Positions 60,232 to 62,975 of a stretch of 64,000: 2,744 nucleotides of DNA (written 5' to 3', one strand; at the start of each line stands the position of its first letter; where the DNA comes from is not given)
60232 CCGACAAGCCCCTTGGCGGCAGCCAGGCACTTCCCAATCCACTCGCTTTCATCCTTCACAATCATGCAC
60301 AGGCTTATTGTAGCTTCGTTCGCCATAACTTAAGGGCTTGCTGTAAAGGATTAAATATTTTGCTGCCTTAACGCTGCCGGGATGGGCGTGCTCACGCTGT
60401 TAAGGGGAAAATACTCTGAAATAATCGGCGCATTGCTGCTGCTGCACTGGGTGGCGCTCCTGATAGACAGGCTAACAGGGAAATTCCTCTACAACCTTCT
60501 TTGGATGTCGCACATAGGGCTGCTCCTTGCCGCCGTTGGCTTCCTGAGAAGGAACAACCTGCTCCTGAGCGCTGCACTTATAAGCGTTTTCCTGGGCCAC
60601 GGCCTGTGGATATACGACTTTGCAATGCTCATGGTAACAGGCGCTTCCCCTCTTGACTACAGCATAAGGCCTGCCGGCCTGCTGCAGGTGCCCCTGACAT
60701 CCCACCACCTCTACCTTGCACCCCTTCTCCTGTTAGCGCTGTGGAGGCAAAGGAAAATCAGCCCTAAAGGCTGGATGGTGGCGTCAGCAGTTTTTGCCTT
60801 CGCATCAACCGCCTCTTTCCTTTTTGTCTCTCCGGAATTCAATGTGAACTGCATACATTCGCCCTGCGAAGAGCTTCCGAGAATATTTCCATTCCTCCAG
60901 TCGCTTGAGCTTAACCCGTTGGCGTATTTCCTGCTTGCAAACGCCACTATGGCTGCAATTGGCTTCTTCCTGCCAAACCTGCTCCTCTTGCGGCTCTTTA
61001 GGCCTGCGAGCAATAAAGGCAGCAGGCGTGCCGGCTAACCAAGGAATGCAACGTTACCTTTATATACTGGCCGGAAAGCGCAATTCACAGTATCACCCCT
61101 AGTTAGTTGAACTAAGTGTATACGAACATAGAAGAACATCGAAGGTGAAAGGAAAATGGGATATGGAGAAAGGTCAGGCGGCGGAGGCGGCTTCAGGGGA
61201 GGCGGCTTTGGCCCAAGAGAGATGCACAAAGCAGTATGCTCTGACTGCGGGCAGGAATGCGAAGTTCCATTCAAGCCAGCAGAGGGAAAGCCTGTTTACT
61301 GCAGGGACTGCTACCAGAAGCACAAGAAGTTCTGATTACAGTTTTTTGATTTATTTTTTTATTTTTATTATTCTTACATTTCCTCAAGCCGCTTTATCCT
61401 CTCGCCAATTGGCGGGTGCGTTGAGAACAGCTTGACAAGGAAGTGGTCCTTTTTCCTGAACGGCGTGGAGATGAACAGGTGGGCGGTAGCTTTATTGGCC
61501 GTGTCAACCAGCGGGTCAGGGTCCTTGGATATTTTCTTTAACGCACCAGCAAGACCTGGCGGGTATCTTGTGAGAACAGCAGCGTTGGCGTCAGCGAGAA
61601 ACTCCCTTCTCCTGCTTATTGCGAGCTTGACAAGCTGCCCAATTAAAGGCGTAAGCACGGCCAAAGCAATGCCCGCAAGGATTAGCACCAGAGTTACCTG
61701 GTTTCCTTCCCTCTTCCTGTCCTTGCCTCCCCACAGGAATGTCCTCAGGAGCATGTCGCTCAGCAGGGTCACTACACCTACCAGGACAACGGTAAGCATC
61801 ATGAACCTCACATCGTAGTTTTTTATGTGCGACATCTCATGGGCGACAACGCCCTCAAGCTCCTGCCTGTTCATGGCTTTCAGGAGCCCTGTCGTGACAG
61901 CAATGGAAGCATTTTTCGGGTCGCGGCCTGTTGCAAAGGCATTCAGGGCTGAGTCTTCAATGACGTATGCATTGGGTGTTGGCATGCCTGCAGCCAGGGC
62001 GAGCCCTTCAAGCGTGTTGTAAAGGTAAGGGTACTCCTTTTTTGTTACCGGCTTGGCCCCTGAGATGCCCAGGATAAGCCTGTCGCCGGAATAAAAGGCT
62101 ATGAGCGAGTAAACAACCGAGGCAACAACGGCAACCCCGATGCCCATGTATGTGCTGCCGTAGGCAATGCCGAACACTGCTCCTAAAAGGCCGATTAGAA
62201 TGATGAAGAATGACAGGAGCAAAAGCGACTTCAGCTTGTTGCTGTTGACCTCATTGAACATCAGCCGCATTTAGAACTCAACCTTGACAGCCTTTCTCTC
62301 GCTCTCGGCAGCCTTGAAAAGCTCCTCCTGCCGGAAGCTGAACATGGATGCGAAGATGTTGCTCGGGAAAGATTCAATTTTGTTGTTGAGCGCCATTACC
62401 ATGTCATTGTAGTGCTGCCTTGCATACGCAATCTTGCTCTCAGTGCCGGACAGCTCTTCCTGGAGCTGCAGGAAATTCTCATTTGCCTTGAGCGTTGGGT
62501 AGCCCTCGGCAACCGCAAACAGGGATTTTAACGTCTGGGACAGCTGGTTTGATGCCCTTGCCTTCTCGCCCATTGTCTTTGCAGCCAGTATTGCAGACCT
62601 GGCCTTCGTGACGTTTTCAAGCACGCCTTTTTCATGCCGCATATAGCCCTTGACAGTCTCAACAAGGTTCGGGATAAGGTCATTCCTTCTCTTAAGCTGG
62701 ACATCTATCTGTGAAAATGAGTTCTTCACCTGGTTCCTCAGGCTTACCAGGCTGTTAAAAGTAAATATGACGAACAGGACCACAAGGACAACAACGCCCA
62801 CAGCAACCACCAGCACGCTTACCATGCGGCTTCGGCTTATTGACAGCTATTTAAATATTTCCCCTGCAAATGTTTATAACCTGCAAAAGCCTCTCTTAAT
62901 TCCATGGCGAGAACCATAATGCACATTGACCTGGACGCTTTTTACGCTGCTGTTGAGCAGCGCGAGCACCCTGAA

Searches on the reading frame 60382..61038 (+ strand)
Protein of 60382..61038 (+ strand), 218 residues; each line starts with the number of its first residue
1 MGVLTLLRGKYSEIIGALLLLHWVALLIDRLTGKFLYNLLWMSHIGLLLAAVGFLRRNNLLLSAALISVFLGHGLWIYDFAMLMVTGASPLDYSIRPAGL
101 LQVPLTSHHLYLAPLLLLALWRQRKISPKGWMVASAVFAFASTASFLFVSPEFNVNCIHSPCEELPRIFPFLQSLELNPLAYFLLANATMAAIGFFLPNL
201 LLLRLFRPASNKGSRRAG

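Call 53: search_protein_families(library=pfam, max_evalue=0.01, proteins=[window:60382-61038:+])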
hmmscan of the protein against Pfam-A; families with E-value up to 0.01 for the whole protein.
window:60382-61038:+ (218 aa): 1 family
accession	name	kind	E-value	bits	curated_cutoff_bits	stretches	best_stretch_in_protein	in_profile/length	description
PF14079.11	DUF4260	-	0.0024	18.3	27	1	21-69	38-86/113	Domain of unknown function (DUF4260)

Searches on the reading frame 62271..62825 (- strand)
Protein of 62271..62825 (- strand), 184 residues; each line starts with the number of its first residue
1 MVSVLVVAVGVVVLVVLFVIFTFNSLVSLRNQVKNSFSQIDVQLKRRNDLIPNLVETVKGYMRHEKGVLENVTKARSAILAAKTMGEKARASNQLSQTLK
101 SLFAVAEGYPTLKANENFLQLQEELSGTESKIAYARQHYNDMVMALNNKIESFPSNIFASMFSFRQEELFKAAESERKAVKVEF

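Call 53: search_protein_families(library=pfam, max_evalue=0.01, proteins=[window:62271-62825:-])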
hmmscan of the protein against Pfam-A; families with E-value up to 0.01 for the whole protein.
window:62271-62825:- (184 aa): 3 families
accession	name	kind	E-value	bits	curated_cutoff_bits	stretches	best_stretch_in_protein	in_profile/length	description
PF04011.17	LemA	-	3.9e-62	208.9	26.2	1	37-184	2-149/149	LemA family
PF06103.16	DUF948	-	0.00084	19.9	37.2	1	2-90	1-85/89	Bacterial protein of unknown function (DUF948)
PF25474.1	TPR_TmcB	-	0.0062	16.9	27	0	23-90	56-123/125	TmcB, TPR repeats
